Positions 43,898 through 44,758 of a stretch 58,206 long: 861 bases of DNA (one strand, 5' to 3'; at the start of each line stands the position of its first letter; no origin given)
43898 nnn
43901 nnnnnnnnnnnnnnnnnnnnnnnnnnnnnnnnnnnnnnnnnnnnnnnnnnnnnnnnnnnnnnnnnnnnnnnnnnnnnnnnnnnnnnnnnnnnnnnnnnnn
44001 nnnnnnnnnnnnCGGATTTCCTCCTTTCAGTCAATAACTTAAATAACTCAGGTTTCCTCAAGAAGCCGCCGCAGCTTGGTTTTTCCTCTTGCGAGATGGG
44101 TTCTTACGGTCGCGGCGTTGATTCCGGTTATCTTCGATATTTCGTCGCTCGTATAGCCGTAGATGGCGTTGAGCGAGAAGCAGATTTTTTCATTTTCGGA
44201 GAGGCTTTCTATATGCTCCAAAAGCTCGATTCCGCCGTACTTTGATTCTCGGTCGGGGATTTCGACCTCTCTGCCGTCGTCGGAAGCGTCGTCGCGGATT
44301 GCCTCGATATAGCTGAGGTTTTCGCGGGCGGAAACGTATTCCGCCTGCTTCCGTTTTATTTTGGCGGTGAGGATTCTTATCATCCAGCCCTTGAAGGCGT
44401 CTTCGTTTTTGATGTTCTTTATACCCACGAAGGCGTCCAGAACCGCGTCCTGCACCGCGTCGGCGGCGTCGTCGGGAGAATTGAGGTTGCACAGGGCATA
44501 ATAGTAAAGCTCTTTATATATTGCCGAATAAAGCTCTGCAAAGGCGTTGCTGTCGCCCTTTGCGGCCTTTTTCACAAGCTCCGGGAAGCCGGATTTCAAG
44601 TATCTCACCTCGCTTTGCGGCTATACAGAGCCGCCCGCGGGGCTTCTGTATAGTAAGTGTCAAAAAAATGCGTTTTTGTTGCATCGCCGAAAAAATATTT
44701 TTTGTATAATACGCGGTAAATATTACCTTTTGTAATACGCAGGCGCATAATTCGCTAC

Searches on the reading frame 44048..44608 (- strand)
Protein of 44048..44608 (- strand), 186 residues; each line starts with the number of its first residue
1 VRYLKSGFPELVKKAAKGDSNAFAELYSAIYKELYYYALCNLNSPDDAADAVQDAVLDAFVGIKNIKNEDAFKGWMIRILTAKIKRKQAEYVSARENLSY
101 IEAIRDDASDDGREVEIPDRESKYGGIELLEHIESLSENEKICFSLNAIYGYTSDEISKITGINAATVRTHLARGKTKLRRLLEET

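Call 9: search_protein_families(library=pfam, proteins=[window:44048-44608:-])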
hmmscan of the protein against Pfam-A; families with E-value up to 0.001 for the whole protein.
window:44048-44608:- (186 aa): 5 families
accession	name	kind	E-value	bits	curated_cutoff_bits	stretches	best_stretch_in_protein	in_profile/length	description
PF08281.18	Sigma70_r4_2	-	3e-12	46.4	25.7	1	128-179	3-54/54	Sigma-70, region 4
PF04542.20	Sigma70_r2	-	3.2e-07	30.5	24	1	26-86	1-63/71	Sigma-70 region 2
PF07638.17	Sigma70_ECF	-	9.3e-07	29.3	21.1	1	9-181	5-181/185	ECF sigma factor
PF04545.22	Sigma70_r4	-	3.5e-05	23.7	24.1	1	133-180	2-49/50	Sigma-70, region 4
PF00196.25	GerE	-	0.00027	20.9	23.5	1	135-180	2-46/57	Bacterial regulatory proteins, luxR family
